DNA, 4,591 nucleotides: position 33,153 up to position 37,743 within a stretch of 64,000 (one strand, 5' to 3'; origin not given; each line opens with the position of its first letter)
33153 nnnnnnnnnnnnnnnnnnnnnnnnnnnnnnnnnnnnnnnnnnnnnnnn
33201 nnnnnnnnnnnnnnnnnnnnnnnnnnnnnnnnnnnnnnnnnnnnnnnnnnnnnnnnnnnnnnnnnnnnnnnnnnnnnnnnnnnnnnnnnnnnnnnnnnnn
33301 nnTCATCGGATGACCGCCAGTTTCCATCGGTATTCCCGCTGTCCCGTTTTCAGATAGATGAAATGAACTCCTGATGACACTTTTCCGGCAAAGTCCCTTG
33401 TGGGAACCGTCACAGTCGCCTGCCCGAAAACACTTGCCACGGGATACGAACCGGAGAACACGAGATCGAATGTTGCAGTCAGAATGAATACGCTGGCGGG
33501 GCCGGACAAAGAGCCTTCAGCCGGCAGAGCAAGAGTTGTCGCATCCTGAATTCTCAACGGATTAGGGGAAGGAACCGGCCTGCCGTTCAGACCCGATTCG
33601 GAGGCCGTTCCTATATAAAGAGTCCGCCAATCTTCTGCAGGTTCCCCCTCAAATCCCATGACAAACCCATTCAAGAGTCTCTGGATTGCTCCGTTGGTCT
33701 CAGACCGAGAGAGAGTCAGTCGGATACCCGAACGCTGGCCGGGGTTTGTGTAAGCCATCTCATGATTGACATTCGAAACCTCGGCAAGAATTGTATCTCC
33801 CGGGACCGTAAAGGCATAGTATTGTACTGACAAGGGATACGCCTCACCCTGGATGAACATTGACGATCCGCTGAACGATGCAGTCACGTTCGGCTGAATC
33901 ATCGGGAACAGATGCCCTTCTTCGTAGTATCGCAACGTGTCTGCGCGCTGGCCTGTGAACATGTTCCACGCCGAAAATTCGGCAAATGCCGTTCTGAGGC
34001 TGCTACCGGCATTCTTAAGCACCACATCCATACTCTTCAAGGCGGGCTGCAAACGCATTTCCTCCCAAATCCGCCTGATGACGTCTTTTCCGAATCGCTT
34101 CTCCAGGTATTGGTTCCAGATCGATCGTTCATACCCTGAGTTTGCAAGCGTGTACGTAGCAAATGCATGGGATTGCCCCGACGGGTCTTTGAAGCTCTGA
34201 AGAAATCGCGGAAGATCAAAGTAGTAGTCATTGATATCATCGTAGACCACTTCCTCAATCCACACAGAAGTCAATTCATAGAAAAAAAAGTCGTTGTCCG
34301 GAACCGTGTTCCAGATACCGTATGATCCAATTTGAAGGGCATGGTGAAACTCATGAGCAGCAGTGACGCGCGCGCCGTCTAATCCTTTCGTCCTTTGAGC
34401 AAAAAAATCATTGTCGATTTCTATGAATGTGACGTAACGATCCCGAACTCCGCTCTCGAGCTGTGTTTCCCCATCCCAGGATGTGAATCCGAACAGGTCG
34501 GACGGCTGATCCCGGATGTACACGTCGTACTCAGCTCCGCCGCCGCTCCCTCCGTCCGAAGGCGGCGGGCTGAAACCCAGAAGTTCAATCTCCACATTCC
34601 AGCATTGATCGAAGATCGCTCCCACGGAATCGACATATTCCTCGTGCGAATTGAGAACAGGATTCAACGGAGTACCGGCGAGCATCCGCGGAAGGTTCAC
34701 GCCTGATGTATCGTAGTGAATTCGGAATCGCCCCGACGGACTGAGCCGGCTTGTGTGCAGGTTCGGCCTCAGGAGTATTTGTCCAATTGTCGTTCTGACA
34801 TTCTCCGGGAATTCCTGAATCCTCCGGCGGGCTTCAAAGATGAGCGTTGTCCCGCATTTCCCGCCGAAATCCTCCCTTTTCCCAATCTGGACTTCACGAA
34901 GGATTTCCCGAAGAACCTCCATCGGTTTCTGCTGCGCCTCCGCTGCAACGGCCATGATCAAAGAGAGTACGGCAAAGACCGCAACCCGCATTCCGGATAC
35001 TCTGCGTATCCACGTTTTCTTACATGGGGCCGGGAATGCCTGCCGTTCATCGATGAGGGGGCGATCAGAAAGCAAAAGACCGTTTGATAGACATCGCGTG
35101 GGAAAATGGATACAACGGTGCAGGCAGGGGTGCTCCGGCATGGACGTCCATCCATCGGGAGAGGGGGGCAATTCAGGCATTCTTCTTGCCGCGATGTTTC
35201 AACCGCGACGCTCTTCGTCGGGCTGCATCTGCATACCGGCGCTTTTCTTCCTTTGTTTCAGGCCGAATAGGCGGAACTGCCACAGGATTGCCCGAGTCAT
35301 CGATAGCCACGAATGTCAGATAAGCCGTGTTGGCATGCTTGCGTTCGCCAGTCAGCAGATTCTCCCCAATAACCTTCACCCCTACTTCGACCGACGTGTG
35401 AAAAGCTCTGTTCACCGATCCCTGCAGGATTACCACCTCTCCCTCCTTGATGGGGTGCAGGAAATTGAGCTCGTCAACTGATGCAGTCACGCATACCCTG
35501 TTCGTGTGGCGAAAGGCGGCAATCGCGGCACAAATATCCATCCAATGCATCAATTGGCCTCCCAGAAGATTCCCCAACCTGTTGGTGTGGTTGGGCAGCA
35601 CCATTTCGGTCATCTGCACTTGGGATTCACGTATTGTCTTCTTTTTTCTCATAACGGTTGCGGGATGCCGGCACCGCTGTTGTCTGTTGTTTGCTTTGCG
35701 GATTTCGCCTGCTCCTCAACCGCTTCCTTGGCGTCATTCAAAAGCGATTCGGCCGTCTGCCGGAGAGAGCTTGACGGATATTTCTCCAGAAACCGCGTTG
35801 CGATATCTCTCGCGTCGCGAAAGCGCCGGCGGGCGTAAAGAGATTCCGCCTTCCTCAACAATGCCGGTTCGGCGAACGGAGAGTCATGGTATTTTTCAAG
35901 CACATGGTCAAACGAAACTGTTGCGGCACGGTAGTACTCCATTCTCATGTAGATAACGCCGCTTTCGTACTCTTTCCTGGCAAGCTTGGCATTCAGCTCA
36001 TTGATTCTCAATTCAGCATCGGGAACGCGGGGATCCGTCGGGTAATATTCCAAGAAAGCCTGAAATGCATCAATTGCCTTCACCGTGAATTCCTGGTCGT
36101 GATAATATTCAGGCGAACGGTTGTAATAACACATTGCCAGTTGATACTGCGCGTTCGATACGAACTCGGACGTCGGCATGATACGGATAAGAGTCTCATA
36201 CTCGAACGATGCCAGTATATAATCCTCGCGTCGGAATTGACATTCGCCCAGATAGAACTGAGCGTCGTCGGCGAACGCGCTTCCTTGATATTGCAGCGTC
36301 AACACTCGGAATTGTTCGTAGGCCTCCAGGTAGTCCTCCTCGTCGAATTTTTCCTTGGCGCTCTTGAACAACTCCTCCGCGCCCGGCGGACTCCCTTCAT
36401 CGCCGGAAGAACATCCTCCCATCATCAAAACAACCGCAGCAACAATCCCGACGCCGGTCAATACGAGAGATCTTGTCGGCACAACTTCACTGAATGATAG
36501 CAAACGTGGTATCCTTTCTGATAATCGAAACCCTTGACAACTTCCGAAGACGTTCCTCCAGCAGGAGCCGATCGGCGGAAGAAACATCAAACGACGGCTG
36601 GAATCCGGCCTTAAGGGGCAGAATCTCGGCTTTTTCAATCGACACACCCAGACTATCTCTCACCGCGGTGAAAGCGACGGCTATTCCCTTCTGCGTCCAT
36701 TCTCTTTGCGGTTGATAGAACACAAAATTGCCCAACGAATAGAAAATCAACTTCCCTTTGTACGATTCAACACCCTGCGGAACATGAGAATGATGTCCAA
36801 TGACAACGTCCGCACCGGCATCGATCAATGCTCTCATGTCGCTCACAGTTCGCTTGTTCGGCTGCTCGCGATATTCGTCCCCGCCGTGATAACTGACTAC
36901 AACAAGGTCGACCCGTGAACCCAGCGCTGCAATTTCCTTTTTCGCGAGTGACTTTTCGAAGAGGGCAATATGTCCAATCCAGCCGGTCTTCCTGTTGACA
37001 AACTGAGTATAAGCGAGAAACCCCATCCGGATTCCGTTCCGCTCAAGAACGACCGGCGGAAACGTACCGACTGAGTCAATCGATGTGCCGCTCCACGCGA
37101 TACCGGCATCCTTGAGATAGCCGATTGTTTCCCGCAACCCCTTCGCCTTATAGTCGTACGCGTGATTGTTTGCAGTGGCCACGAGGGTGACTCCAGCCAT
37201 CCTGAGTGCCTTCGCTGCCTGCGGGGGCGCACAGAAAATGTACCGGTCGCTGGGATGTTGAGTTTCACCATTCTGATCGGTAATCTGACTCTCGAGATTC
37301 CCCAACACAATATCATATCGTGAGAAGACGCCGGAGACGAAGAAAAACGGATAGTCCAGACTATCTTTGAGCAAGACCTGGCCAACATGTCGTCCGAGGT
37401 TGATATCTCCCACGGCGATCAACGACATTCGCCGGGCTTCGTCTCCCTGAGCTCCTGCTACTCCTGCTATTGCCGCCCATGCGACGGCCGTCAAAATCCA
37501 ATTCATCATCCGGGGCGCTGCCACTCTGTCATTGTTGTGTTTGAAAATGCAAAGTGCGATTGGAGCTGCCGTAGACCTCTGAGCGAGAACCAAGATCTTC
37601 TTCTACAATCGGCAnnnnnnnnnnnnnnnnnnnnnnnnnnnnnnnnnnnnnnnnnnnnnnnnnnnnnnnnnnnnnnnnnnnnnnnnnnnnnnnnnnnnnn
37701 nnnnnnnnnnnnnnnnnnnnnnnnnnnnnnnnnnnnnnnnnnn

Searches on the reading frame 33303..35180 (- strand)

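Call 27: search_protein_families(library=pfam, proteins=[window:33303-35180:-], max_evalue=0.0001)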
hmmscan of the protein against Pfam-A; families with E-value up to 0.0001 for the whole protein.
window:33303-35180:- (625 aa): 1 family
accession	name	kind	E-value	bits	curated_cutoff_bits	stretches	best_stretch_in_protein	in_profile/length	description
PF19527.4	DUF6055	-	8.9e-06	25.3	27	1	271-374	129-228/417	Family of unknown function (DUF6055)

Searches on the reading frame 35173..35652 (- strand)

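Call 61: search_protein_families(library=pfam, proteins=[window:35173-35652:-], max_evalue=0.0001)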
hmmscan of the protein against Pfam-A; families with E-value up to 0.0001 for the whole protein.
window:35173-35652:- (159 aa): 1 family
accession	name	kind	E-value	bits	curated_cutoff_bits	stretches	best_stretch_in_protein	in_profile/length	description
PF03061.28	4HBT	-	5.9e-17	62.2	20.6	1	27-97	2-73/79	Thioesterase superfamily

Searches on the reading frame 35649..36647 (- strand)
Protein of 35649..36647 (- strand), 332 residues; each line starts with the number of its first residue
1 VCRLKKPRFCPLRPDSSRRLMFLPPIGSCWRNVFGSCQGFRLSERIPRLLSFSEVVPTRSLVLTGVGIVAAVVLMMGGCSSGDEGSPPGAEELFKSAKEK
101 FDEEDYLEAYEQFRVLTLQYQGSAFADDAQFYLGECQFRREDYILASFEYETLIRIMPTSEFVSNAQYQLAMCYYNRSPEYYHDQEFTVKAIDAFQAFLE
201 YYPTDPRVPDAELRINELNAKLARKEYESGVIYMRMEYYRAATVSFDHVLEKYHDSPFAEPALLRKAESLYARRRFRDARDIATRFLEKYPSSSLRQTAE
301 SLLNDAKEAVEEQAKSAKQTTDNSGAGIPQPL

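Call 27: search_protein_families(library=pfam, proteins=[window:35649-36647:-], max_evalue=0.0001)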
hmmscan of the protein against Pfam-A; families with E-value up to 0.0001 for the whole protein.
window:35649-36647:- (332 aa): 5 families
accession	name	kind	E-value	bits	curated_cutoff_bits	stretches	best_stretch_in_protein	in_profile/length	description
PF13525.12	YfiO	-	2.3e-25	90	25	1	91-271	6-189/203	Outer membrane lipoprotein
PF13174.12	TPR_6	-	1.1e-10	41.8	26.3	0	262-293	2-33/33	Tetratricopeptide repeat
PF07719.23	TPR_2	-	2.6e-07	30.7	27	0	128-159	2-33/34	Tetratricopeptide repeat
PF09976.15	TPR_21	-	5.6e-06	26.7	25.5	0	62-172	11-121/193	Tetratricopeptide repeat-like domain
PF13512.12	TPR_18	-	2.6e-05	24.9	21.9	0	91-213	11-143/145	Tetratricopeptide repeat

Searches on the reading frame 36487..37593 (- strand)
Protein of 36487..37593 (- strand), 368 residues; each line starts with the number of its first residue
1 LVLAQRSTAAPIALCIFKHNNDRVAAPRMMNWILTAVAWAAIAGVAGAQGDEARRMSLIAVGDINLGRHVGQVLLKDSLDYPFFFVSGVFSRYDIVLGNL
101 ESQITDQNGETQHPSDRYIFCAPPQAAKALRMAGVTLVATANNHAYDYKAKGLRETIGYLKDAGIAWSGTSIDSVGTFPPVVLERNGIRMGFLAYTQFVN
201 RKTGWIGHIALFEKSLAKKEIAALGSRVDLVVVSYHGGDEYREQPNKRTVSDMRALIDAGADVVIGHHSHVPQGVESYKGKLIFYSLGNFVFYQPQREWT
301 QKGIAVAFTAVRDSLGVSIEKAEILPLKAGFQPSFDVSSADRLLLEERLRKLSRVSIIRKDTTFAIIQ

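Call 27: search_protein_families(library=pfam, proteins=[window:36487-37593:-], max_evalue=0.0001)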
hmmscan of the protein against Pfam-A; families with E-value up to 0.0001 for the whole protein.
window:36487-37593:- (368 aa): 1 family
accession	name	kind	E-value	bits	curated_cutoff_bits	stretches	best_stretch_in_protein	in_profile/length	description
PF09587.15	PGA_cap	-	1.1e-66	225.3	27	1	58-294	2-255/255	Bacterial capsule synthesis protein PGA_cap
